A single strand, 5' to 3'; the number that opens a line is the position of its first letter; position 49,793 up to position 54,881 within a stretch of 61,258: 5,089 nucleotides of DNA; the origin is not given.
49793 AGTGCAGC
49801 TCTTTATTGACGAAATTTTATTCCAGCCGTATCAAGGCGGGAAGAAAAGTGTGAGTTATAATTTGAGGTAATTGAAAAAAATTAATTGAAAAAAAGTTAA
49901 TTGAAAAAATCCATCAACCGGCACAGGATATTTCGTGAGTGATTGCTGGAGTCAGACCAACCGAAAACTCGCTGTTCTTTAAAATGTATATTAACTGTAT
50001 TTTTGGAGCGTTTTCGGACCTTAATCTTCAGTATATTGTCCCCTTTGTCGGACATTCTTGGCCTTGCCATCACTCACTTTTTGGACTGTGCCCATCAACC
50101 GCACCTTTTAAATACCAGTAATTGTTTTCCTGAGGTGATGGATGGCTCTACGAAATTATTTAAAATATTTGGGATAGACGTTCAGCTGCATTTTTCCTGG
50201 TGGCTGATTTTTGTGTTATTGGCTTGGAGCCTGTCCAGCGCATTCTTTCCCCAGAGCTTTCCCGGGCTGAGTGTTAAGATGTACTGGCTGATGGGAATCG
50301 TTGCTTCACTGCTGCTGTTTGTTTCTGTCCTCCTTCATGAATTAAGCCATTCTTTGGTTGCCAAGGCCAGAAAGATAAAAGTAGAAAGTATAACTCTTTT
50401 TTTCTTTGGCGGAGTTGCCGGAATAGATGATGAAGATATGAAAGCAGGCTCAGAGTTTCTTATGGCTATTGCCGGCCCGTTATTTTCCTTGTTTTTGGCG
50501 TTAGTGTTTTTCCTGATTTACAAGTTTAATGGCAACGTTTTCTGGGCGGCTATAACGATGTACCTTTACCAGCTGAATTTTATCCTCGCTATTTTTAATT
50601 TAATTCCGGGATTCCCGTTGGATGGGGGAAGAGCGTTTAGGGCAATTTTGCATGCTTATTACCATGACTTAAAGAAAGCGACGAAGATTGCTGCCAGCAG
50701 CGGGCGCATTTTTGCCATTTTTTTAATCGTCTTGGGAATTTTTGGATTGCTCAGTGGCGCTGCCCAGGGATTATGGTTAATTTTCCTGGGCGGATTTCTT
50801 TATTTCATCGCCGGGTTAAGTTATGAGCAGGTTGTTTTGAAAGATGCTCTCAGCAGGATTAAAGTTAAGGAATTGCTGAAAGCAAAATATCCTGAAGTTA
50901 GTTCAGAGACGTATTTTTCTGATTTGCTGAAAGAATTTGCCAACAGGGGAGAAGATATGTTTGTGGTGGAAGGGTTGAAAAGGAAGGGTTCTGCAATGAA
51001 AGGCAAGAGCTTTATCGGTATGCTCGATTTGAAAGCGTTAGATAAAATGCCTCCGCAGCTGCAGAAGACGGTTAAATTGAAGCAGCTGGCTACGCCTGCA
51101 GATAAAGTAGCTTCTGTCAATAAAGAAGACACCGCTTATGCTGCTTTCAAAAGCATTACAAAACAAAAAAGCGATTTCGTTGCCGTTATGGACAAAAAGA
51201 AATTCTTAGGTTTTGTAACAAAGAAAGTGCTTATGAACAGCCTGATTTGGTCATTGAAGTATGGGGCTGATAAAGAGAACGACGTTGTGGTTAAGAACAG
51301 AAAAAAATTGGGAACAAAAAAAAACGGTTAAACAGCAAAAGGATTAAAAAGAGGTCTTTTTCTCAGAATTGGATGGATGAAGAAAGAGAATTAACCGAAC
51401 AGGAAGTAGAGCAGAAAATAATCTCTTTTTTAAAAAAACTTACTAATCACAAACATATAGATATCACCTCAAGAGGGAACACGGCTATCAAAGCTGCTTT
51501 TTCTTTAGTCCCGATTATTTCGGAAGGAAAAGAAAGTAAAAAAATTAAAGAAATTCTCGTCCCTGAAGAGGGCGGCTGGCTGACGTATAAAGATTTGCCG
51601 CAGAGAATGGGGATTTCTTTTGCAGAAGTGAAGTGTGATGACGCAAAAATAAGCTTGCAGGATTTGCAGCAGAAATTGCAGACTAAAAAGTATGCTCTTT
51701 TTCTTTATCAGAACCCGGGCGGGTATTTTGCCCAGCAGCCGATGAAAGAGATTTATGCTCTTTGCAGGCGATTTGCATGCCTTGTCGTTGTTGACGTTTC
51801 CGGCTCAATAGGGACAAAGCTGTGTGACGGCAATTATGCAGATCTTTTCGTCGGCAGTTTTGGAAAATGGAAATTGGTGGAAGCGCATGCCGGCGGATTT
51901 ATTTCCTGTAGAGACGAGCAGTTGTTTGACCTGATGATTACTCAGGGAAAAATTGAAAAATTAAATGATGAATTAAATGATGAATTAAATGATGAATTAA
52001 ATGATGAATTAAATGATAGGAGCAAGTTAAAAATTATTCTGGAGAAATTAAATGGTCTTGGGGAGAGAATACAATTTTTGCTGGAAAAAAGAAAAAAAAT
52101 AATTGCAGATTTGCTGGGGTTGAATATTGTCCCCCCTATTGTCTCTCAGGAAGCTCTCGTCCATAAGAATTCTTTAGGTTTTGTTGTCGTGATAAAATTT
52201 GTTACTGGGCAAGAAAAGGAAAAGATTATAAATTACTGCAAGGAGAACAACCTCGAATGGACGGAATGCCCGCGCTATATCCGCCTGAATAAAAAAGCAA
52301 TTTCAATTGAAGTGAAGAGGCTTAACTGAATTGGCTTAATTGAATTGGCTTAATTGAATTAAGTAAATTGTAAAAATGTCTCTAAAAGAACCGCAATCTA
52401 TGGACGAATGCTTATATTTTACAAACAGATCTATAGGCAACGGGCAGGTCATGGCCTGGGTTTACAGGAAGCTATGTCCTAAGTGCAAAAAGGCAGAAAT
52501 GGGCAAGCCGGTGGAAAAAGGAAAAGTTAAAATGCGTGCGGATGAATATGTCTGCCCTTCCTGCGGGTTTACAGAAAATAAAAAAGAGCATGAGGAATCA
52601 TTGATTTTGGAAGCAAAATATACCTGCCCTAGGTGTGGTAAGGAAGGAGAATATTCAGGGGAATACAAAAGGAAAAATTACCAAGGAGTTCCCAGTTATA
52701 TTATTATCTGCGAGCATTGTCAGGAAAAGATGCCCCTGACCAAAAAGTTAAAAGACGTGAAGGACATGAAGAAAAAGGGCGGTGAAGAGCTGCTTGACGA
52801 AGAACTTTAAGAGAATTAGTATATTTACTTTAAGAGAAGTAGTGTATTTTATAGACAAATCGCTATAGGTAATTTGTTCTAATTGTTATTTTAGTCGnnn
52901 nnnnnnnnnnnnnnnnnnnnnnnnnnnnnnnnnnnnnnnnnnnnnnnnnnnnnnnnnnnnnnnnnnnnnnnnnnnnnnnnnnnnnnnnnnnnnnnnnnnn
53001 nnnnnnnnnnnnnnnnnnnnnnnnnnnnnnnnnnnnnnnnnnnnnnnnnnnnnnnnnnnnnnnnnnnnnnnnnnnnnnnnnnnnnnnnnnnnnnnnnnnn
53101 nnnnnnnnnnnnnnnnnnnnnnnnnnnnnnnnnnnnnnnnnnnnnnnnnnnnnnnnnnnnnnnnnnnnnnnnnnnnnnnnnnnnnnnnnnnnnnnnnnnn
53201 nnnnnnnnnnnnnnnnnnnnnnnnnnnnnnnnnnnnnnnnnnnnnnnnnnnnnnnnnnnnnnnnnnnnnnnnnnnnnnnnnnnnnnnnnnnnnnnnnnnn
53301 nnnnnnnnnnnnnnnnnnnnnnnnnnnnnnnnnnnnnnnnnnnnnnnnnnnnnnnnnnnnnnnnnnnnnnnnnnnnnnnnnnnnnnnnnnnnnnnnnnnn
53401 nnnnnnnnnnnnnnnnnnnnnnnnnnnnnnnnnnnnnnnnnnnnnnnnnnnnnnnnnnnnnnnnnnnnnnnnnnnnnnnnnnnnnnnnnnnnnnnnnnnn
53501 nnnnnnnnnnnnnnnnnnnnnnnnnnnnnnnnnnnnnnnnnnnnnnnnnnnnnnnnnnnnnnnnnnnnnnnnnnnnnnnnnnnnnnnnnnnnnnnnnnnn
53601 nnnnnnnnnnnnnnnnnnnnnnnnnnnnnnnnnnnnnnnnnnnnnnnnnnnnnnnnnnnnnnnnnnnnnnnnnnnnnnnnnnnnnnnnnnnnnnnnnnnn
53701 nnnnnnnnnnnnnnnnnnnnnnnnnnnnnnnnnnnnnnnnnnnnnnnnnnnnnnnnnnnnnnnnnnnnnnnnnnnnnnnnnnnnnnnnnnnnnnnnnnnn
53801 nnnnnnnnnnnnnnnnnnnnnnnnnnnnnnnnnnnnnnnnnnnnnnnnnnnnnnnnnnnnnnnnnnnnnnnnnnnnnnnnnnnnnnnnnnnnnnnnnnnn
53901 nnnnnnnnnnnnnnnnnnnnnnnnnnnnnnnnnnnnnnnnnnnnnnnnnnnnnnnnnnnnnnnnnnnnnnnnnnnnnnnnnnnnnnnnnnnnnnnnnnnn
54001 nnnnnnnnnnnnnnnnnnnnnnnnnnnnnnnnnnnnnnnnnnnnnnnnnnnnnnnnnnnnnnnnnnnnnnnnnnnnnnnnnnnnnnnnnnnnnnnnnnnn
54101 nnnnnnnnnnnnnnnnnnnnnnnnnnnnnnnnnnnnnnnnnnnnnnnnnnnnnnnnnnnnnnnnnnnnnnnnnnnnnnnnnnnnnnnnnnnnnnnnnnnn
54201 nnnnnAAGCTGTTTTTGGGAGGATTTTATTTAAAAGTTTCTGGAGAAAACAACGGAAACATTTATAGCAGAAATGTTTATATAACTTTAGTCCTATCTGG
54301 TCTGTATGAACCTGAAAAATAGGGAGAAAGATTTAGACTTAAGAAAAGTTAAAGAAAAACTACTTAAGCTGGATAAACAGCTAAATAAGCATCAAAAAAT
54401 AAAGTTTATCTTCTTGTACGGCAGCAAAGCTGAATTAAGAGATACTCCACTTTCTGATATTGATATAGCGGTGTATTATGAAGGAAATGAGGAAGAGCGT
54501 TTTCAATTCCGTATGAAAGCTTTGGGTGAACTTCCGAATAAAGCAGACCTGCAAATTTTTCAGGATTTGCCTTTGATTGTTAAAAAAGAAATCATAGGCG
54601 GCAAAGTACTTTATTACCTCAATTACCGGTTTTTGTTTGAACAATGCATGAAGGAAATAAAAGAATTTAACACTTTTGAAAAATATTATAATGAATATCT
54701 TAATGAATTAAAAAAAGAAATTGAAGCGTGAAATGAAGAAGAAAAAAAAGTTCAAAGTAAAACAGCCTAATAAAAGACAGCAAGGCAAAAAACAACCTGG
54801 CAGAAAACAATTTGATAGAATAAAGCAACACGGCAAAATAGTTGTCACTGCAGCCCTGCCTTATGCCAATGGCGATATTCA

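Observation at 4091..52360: Genome-style signature: intergenic spacers are built from local tandem duplications of the adjacent start-codon or stop-codon context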

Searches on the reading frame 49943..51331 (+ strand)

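Call 30: search_protein_families(library=pfam, proteins=[window:49943-51331:+], max_evalue=0.01)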
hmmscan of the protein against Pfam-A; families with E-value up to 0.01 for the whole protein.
window:49943-51331:+ (462 aa): 2 families
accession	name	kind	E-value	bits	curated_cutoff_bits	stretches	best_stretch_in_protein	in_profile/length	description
PF02163.28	Peptidase_M50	-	5.1e-22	78.8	27.2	2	121-193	2-100/221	Peptidase family M50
PF13398.12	Peptidase_M50B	-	3.1e-06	27.5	26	1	118-209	14-103/201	Peptidase M50B-like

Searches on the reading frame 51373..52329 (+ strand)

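Call 9: search_protein_families(library=pfam, proteins=[window:51373-52329:+])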
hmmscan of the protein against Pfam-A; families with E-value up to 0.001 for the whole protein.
window:51373-52329:+ (318 aa): 1 family
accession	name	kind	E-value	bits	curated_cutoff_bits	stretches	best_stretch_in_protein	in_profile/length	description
PF01041.23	DegT_DnrJ_EryC1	-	7.4e-05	22.6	19.8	1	82-189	89-196/360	DegT/DnrJ/EryC1/StrS aminotransferase family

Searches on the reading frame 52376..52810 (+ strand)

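Call 30: search_protein_families(library=pfam, proteins=[window:52376-52810:+], max_evalue=0.01)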
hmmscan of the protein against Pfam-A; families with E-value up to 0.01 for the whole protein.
window:52376-52810:+ (144 aa): 7 families
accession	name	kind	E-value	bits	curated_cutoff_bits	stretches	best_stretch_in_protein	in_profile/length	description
PF07282.18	Cas12f1-like_TNB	-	0.00018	22.1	26.3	0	32-68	29-51/60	Cas12f1-like, TNB domain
PF25206.1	DUF7836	-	0.0015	18.8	26.7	0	31-66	7-39/59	Domain of unknown function (DUF7836)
PF10058.14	Zn_ribbon_10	-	0.0033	17.6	24.2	0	34-66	25-53/54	ER junction formation factor lunapark, zinc ribbon finger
PF05129.18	Zn_ribbon_Elf1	-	0.0067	16.9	29.8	1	71-120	12-57/79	Transcription elongation factor Elf1 like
PF09723.15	Zn_ribbon_8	-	0.0073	16.7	34.4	0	57-89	5-34/41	Zinc ribbon domain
PF18439.7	zf_UBZ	-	0.0078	16.3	25.6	0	81-90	2-11/32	Ubiquitin-Binding Zinc Finger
PF07754.17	HVO_2753_ZBP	-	0.0098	16.1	33.2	0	33-64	18-46/46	Small zinc finger protein HVO_2753-like, Zn-binding pocket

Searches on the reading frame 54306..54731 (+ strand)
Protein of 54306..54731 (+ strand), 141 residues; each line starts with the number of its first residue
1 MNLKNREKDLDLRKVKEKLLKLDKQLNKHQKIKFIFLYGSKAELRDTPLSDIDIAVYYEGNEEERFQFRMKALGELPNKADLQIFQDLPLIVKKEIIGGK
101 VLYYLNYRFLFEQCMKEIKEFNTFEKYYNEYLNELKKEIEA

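Call 30: search_protein_families(library=pfam, proteins=[window:54306-54731:+], max_evalue=0.01)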
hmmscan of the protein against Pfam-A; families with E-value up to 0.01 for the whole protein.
window:54306-54731:+ (141 aa): 2 families
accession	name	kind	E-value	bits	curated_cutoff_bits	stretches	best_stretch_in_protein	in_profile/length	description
PF18765.7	Polbeta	-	1e-15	58.1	26.9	1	21-103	2-88/93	Polymerase beta, Nucleotidyltransferase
PF01909.29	NTP_transf_2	-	2.7e-06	28.1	21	1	22-83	4-72/93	Nucleotidyltransferase domain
